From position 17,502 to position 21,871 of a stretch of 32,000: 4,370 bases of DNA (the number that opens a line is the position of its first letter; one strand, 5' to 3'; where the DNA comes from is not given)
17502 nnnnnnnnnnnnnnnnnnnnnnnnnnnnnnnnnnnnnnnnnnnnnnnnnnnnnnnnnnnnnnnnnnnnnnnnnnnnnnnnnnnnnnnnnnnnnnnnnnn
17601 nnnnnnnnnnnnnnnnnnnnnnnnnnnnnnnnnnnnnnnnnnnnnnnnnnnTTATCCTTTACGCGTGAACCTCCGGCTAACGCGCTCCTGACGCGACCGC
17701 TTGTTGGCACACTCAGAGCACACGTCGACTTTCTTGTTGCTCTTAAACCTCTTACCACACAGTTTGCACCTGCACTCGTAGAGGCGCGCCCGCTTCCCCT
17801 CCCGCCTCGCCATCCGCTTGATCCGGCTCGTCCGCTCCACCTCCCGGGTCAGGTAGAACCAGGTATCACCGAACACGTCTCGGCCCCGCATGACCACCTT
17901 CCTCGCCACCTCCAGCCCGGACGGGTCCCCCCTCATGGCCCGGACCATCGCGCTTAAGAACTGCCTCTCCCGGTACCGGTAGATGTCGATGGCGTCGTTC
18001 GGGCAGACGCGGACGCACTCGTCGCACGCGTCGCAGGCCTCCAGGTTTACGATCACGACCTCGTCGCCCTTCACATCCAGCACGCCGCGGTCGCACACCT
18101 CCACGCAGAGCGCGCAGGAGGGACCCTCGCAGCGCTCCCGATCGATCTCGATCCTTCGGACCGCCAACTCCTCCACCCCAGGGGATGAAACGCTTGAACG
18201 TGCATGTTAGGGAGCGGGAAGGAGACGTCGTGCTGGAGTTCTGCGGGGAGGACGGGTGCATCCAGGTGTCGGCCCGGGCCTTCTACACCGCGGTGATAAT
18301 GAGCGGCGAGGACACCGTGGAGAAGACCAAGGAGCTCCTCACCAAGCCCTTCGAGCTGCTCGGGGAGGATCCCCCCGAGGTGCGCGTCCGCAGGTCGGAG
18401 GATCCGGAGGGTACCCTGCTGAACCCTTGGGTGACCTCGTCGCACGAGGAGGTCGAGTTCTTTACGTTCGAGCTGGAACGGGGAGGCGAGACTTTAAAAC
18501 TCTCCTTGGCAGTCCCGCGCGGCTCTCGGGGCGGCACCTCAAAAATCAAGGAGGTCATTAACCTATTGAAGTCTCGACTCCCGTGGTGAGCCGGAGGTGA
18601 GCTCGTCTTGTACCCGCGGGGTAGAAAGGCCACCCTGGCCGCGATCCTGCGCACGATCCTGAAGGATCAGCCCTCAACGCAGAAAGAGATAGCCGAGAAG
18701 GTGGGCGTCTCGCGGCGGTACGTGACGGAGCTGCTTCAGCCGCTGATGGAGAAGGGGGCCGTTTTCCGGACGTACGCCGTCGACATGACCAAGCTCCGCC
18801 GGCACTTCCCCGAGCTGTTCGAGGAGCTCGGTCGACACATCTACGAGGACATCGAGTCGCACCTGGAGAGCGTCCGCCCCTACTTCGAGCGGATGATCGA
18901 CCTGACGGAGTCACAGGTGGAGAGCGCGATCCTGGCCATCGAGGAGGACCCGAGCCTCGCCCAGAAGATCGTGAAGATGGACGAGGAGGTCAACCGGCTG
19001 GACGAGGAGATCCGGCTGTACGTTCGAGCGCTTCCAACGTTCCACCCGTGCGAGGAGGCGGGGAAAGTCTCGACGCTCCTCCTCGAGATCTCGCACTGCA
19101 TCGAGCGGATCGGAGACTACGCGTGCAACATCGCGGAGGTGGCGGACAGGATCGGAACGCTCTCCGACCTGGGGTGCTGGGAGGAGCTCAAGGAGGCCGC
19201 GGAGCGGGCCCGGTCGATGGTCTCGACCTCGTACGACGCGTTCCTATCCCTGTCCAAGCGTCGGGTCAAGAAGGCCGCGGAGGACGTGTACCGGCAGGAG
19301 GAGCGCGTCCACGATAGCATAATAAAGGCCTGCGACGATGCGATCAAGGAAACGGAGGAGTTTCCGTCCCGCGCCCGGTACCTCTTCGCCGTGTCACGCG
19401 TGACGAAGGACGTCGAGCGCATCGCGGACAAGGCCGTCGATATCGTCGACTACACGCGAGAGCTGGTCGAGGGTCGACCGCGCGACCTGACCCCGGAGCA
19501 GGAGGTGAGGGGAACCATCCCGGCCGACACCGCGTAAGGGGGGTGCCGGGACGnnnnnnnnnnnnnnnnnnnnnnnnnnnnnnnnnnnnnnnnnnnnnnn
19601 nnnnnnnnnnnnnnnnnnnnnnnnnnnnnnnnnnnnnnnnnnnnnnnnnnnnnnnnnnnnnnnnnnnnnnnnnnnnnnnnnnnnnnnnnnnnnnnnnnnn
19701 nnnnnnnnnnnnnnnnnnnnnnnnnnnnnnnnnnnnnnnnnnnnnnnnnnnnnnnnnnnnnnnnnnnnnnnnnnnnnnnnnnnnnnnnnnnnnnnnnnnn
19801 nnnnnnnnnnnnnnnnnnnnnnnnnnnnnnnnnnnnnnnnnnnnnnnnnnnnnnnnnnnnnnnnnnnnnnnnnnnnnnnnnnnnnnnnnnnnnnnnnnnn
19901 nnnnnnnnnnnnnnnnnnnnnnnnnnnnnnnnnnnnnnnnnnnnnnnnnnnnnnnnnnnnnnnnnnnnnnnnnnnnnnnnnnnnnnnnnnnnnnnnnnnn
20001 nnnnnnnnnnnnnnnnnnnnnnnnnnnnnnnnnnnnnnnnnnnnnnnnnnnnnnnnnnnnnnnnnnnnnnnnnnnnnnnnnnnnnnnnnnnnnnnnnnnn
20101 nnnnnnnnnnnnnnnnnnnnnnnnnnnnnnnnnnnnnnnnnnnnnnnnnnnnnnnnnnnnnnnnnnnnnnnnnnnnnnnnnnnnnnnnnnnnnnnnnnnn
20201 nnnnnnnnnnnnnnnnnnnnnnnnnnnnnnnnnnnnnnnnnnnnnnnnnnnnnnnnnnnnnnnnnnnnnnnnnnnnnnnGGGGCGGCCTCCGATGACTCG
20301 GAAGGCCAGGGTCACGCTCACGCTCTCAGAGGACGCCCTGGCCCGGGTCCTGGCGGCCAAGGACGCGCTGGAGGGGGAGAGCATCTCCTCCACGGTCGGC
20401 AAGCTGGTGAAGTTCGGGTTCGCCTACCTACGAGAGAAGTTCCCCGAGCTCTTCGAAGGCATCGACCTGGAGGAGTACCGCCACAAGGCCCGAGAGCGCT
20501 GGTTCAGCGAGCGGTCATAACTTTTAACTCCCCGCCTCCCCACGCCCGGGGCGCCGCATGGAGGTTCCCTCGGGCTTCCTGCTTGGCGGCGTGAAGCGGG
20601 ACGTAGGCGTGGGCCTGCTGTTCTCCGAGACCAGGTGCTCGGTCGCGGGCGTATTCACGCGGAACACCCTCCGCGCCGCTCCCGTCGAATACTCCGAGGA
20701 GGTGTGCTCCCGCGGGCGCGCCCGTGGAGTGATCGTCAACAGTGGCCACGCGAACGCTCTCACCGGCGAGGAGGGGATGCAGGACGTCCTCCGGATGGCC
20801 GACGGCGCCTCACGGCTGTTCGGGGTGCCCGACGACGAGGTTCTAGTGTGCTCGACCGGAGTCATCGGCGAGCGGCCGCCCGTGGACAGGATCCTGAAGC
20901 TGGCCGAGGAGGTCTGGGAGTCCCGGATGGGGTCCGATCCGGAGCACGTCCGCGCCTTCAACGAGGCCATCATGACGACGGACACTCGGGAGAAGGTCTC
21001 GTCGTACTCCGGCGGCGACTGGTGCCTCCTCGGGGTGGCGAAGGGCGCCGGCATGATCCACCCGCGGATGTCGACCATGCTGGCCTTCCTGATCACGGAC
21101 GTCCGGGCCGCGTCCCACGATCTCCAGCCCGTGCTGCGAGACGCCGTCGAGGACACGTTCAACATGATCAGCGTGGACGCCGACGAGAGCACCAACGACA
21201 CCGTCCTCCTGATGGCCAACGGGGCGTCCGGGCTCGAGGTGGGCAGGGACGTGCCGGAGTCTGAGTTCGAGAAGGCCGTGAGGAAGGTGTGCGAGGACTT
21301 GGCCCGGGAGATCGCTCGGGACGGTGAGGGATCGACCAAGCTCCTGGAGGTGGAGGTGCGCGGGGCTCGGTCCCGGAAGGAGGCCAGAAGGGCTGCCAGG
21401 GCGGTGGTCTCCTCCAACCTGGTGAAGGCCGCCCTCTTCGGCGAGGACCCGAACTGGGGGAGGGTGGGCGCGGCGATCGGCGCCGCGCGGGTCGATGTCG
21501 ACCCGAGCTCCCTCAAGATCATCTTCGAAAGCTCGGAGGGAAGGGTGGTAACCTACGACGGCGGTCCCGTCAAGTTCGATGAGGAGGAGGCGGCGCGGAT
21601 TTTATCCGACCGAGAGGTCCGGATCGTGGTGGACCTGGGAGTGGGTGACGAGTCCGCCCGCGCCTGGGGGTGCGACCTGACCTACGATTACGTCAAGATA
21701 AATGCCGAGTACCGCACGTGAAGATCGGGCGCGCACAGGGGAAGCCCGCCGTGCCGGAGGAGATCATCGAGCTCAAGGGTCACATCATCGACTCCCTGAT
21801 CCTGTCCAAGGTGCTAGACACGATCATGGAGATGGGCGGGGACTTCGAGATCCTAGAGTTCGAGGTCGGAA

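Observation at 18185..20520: Tight four-gene cassette: orphan protein, wHTH-PhoU fusion, FtsZ-like protein, RHH protein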

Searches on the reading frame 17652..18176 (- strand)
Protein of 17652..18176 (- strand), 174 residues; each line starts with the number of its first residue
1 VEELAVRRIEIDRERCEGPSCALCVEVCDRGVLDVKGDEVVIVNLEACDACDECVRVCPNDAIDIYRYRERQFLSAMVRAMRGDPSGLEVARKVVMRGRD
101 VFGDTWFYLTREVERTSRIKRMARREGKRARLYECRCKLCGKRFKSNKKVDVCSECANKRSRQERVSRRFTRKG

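Call 3: search_protein_families(library=pfam, proteins=[window:17652-18176:-], max_evalue=1)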
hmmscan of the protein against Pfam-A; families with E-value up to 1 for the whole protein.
window:17652-18176:- (174 aa): 15 families
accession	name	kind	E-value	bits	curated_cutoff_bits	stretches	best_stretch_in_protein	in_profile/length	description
PF12838.12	Fer4_7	-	1.4e-06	29.1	27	3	20-62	4-52/52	4Fe-4S dicluster domain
PF13237.11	Fer4_10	-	7.1e-06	26.3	25.5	2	9-59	2-53/53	4Fe-4S dicluster domain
PF00037.32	Fer4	-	7.2e-06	26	21.1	1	41-64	1-24/24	4Fe-4S binding domain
PF13187.11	Fer4_9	-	2.1e-05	24.9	27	1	20-63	4-52/52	4Fe-4S dicluster domain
PF12837.12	Fer4_6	-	2.2e-05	24.6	25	2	40-63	1-24/24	4Fe-4S binding domain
PF14697.11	Fer4_21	-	3.3e-05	24.4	35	1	11-64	3-58/59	4Fe-4S dicluster domain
PF13484.11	Fer4_16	-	0.0011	20.1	30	1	48-71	2-27/66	4Fe-4S double cluster binding domain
PF12800.12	Fer4_4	-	0.0075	17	24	1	46-60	2-16/17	4Fe-4S binding domain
PF03660.19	PHF5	-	0.014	16.1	26.7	1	125-163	18-56/104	PHF5-like protein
PF23455.1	DUF7129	-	0.019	15.1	30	1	132-158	11-35/45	Domain of unknown function (DUF7129)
PF12797.12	Fer4_2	-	0.036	14.5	24.5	2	40-59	2-21/22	4Fe-4S binding domain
PF13183.11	Fer4_8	-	0.11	13.5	27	1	44-61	50-67/68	4Fe-4S dicluster domain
PF12798.12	Fer4_3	-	0.18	13.2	27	1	48-62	1-15/15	4Fe-4S binding domain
PF13459.11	Fer4_15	-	0.2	12.8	22.4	0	9-65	1-66/66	4Fe-4S single cluster domain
PF13894.12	zf-C2H2_4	-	0.35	12.2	27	1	135-149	1-15/24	C2H2-type zinc finger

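Call 4: search_protein_families(library=ncbifam, proteins=[window:17652-18176:-], max_evalue=1)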
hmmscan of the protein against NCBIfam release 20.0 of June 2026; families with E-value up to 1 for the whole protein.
window:17652-18176:- (174 aa): 68 families (the best 25 are shown)
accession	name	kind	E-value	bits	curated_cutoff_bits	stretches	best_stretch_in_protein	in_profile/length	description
NF040864.1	HgcB_ferredoxin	equivalog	2.1e-09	37.1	99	1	7-65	7-63/93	mercury methylation ferredoxin HgcB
NF040770.1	hetero_SS_HdrA2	exception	2.3e-09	35.9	1100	1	10-82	573-641/777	CoB-CoM heterodisulfide reductase HdrA2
TIGR02700.1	flavo_MJ0208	hypoth_equivalog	1.2e-08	34.5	251.35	1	10-64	144-195/234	dihydromethanopterin reductase (acceptor)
NF001988.0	PRK00783.1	equivalog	2.8e-08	33.8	153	1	6-73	163-227/266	DNA-directed RNA polymerase subunit D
NF045874.1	Vhu_polyferre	exception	2.9e-08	32.9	600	1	6-65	188-245/381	F420-non-reducing hydrogenase associated-polyferredoxin VhuB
NF043039.1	HgcAB_like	equivalog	3.2e-08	33.6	285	1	8-63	294-349/350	HgcAB-like fusion protein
NF048010.1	SfplDhtActHpsHDes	equivalog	3.5e-08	32.6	430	1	12-68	53-110/298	(2S)-3-sulfopropanediol dehydratase activating enzyme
TIGR02060.1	aprB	equivalog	7e-08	32.4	135.65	1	12-97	6-93/132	adenylyl-sulfate reductase subunit beta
NF006221.0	PRK08348.1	subfamily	1.8e-07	30.9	124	1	8-65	38-94/136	NADH-plastoquinone oxidoreductase subunit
TIGR04041.1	activase_YjjW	hypoth_equivalog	3.8e-07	29.8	250.2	1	19-69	44-94/276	YjjW family glycine radical enzyme activase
NF043069.1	T4HPD_activ_SAM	equivalog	4.4e-07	29.6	425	1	8-65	45-99/299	trans-4-hydroxy-L-proline dehydratase activase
NF041891.1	hdrA_Methbact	equivalog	8.6e-07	27.5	1300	1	10-80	568-634/762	ferredoxin:CoB-CoM heterodisulfide reductase subunit HdrA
NF042909.1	FMH_DH_FwdF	exception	9.1e-07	28.3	375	1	8-68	251-316/336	tungsten-dependent formylmethanofuran dehydrogenase subunit FwdF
NF038196.1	ferrodoxin_EFR1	subfamily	3e-06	27.5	75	1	14-67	184-233/242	EFR1 family ferrodoxin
NF041836.1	rnfB_Methano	equivalog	3.4e-06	26.7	445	1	22-72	147-197/265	Rnf electron transport complex subunit RnfB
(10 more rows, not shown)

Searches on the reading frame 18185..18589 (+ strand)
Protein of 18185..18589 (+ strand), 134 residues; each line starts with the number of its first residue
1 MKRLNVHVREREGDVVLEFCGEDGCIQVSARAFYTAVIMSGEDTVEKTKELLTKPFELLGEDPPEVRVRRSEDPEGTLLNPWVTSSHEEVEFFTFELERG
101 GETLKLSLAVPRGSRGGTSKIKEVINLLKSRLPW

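Call 3: search_protein_families(library=pfam, proteins=[window:18185-18589:+], max_evalue=1)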
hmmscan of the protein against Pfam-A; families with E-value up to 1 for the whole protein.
window:18185-18589:+ (134 aa): 0 families

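Call 4: search_protein_families(library=ncbifam, proteins=[window:18185-18589:+], max_evalue=1)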
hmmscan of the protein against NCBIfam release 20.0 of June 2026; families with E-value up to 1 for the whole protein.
window:18185-18589:+ (134 aa): 0 families

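Call 37: find_homologous_proteins(query=window:18185-18589:+, max_evalue=0.01)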
Query window:18185-18589:+ (134 aa): 2 proteins with E <= 0.01 among 20 candidates.
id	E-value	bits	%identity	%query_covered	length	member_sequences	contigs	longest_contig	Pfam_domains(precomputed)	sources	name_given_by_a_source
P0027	2.0e-80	285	99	98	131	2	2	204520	-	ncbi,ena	-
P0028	7.9e-58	212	77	96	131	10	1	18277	-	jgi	-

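Call 67: predict_structure(alignment_id=A9)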
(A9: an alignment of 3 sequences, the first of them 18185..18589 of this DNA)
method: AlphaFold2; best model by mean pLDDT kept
length: 134 residues; sequences in the alignment: 3
mean_pLDDT: 84.3   pTM: 0.75
mean pLDDT of the five models: 84.3, 76.8, 75.3, 58.0, 50.6
residues with pLDDT >= 90: 65; 70-90: 50; 50-70: 15; < 50: 4
segments of 3 or more residues with pLDDT < 50: 115-118
pLDDT, mean of each block of 10 residues (from residue 1): 82 88 90 87 89 93 93 90 85 93 93 55 68 60
secondary structure, 60 per line:
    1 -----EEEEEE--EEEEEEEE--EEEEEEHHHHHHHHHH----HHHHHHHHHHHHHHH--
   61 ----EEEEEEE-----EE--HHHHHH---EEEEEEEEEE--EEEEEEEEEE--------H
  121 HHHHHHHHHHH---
elements in order: E6-11 E14-21 E24-29 H30-39 H44-58 E65-71 H81-86 E90-99 E102-111 H120-131

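Call 72: fold_search(model_id=the predicted structure, library=pdb)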
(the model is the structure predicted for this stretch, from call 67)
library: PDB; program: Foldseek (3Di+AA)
matches with E <= 10: 1248; with E <= 0.001: 0
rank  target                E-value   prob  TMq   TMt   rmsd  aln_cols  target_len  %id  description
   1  9n82_c                2.1e-02  0.63  0.30  0.20  14.3       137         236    9  The ligation (AMP-Lys) complex in the NHEJ pathway (released 2025-04-23)
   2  3f6h_B                5.1e-02  0.30  0.24  0.25  17.2       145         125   10  Crystal structure of the regulatory domain of LiCMS in complexed with isoleucine - type III (released 2009-04-21)
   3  9kbz_A                5.7e-02  0.14  0.20  0.03  33.8       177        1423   13  Cryo-EM structure of DCL4-DRB4CTD-dsRNA complex (released 2026-02-18)
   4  9n81_C                7.8e-02  0.38  0.30  0.19  14.3       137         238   10  A gap-filling complex with Pol mu engaged in the NHEJ Pathway (released 2025-04-23)
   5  2gid_A                7.8e-02  0.21  0.21  0.19  14.5       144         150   13  Crystal structures of trypanosoma bruciei MRP1/MRP2 (released 2006-09-05)
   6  9kby_A                1.2e-01  0.80  0.23  0.05  10.3        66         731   11  Cryo-EM structure of DCL4-Hairpin RNA complex (released 2026-02-18)
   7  2gid_G                1.2e-01  0.25  0.25  0.23  13.2       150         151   10  Crystal structures of trypanosoma bruciei MRP1/MRP2 (released 2006-09-05)
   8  9pd3_N                1.3e-01  0.09  0.16  0.12  16.6       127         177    8  NER dual incision complex - DuIS (released 2026-02-18)
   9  2gia_A                1.5e-01  0.20  0.23  0.20  14.1       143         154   11  Crystal structures of trypanosoma bruciei MRP1/MRP2 (released 2006-09-05)
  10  3w03_A                2.1e-01  0.21  0.30  0.19  13.8       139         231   10  XLF-XRCC4 complex (released 2012-11-07)
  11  3sao_A                2.2e-01  0.21  0.22  0.19  15.1       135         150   11  The Siderocalin Ex-FABP functions through dual ligand specificities (released 2011-12-28)
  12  2gia_G                2.2e-01  0.10  0.18  0.16  12.9       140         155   14  Crystal structures of trypanosoma bruciei MRP1/MRP2 (released 2006-09-05)
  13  8rk2_A                2.2e-01  0.04  0.14  0.13  18.2       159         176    9  Human Replication protein A (RPA; trimeric core) - ssDNA complex (released 2024-04-24)
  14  9q6c_A                2.5e-01  0.20  0.23  0.15  14.7        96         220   12  Cryo-EM structure of octameric COMMD-like protein MBK5214510 from Flavobacteriaceae bacterium (released 2025-10-01)
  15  9cxi_A                2.5e-01  0.14  0.23  0.06  11.9       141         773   10  Structure of PDE6C in complex with the rod inhibitory p gamma subunit in the absence of added cGMP (released 2024-12-18)
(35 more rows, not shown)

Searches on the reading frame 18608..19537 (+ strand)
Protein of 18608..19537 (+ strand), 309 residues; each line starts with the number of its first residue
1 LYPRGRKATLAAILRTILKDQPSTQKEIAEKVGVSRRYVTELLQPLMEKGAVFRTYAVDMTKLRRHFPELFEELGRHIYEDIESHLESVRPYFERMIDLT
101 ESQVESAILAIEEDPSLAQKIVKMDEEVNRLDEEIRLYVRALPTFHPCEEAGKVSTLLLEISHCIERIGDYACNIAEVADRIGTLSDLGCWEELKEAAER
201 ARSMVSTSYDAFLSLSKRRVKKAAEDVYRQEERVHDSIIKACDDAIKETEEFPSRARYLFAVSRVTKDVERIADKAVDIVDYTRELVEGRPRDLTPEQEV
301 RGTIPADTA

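Call 3: search_protein_families(library=pfam, proteins=[window:18608-19537:+], max_evalue=1)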
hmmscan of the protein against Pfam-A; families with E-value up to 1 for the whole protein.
window:18608-19537:+ (309 aa): 31 families (the best 25 are shown)
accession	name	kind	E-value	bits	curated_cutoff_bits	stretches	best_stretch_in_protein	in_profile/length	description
PF01895.24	PhoU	-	1.5e-27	96.2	23.5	2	94-178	2-88/89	PhoU domain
PF13412.12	HTH_24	-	2e-08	34.1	21.9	1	12-50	7-45/48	Winged helix-turn-helix DNA-binding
PF01978.25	TrmB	-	9.2e-07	29.1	25.6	1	14-55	14-55/68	Sugar-specific transcriptional regulator TrmB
PF01047.28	MarR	-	2.3e-05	24.6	24.6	1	12-54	7-49/59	MarR family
PF24270.1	HTH_Cmi2_C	-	0.0016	19.1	27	1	11-55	78-121/125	Cmi2, C-terminal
PF02082.26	Rrf2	-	0.0021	18.7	30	1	19-52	20-53/132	Iron-dependent Transcriptional regulator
PF17762.8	HTH_ParB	-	0.0021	18.6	22.6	1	11-44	9-42/102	ParB HTH domain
PF13545.12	HTH_Crp_2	-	0.0023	18.3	27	1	22-64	22-68/70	Crp-like helix-turn-helix domain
PF12802.13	MarR_2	-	0.0032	18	27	1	12-54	9-52/61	MarR family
PF21320.3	HTH_65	-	0.0048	17.5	24.1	1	14-48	16-50/75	Rv2258c-like winged HTH domain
PF08279.18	HTH_11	-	0.0052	17.1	25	1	11-50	3-43/55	HTH domain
PF01381.28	HTH_3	-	0.0059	17.1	23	1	24-42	11-29/55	Helix-turn-helix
PF04545.22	Sigma70_r4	-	0.0065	16.4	24.1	1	20-39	18-37/50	Sigma-70, region 4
PF13166.12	AAA_13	-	0.008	15.3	36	0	61-185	306-428/713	AAA domain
PF09339.16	HTH_IclR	-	0.0081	16.4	22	1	12-52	7-48/52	IclR helix-turn-helix domain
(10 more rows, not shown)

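Call 4: search_protein_families(library=ncbifam, proteins=[window:18608-19537:+], max_evalue=1)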
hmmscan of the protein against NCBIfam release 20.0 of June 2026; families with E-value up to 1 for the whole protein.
window:18608-19537:+ (309 aa): 18 families
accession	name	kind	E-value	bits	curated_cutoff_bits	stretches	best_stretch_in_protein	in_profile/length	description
TIGR02135.1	phoU_full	equivalog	4e-23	82.1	130.25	1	82-282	3-202/212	phosphate signaling complex protein PhoU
NF008332.0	PRK11115.1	equivalog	3.2e-15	56.3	342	1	73-291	5-221/239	phosphate signaling complex protein PhoU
NF040939.2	trans_reg_lrs14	equivalog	0.00017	21.6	90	1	12-71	25-85/103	Lrs14 family HTH-type transcriptional regulator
NF053606.1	Sta1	subfamily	0.0002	21.4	80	1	11-70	23-82/100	Sta1 family transcriptional regulator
TIGR04176.1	MarR_EPS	equivalog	0.002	18.2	88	1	12-52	8-48/105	MarR family EPS-associated transcriptional regulator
NF010396.0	PRK13824.1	domain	0.0026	16.7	390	1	23-212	163-338/404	replication protein C domain-containing protein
TIGR00180.1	parB_part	domain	0.0097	15.7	58.45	1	11-44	109-142/186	ParB/RepB/Spo0J family partition protein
TIGR00273.1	TIGR00273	equivalog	0.01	14.7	444.8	1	183-231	23-71/432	LutB/LldF family L-lactate oxidation iron-sulfur protein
TIGR00738.1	rrf2_super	superfamily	0.013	15.4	73.3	1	20-52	22-55/132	Rrf2 family transcriptional regulator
TIGR03070.1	couple_hipB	subfamily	0.014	15.3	71.65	1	10-42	3-35/58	type II toxin-antitoxin system Y4mF family antitoxin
NF004471.0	PRK05803.1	subfamily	0.019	14.2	252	1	18-42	192-216/235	RNA polymerase sporulation sigma factor SigK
TIGR02846.1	spore_sigmaK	equivalog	0.023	14.2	298.65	1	17-42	189-214/227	RNA polymerase sporulation sigma factor SigK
NF053881.1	TransRegDeoRBac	equivalog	0.036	13.3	420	1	24-52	22-50/311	DNA-binding transcriptional repressor DeoR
NF041395.1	TranRegLrpA1_Halo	equivalog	0.039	14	250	1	8-60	5-58/142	HTH-type transcriptional regulator LrpA1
TIGR00122.1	birA_repr_reg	equivalog_domain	0.094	12.6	70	1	14-50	5-41/69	biotin operon repressor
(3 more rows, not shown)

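Call 82: search_solved_structures(query=window:18608-19537:+, max_evalue=0.01)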
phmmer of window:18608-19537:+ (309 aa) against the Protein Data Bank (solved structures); distinct sequences matched with E-value up to 0.01: 4.
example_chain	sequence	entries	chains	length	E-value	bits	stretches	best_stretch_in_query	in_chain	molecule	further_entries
4q25_A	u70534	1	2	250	1e-11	48.1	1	73-214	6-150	Phosphate-specific transport system accessory protein PhoU homolog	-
1xwm_A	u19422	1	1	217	1.1e-08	38.2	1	90-291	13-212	phosphate uptake regulator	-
1t72_A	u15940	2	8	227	1.2e-07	34.7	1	85-289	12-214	Phosphate transport system protein phoU homolog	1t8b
1sum_B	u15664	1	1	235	1.8e-05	27.5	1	109-290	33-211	Phosphate transport system protein phoU homolog 2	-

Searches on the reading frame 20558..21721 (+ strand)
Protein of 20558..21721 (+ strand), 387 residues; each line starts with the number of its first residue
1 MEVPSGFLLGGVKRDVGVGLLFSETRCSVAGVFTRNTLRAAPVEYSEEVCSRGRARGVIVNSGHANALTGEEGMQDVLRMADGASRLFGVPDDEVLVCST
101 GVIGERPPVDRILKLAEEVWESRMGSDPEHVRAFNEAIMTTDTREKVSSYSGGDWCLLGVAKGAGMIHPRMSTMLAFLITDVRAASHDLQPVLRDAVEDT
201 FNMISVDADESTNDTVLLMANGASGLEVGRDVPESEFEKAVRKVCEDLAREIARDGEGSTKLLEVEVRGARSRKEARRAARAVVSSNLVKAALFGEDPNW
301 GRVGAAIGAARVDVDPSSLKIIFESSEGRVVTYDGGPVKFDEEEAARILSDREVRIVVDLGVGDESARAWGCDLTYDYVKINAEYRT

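Call 3: search_protein_families(library=pfam, proteins=[window:20558-21721:+], max_evalue=1)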
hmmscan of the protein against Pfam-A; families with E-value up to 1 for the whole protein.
window:20558-21721:+ (387 aa): 1 family
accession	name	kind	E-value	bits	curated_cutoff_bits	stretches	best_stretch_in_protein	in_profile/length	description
PF01960.23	ArgJ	-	3.6e-138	460.8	32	1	11-387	8-377/377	ArgJ family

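Call 4: search_protein_families(library=ncbifam, proteins=[window:20558-21721:+], max_evalue=1)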
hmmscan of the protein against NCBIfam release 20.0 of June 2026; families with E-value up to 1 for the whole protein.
window:20558-21721:+ (387 aa): 3 families
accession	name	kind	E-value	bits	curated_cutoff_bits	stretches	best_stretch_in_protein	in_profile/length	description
NF003802.0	PRK05388.1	equivalog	5.3e-137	456.6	351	1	15-387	27-400/400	bifunctional glutamate N-acetyltransferase/amino-acid acetyltransferase ArgJ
TIGR00120.1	ArgJ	equivalog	5.8e-131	437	298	1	5-387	9-405/405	bifunctional ornithine acetyltransferase/N-acetylglutamate synthase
NF053639.1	Mfer334_fam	equivalog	0.22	11.3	260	1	136-211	125-197/209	pseudomurein biosynthesis protein PmurB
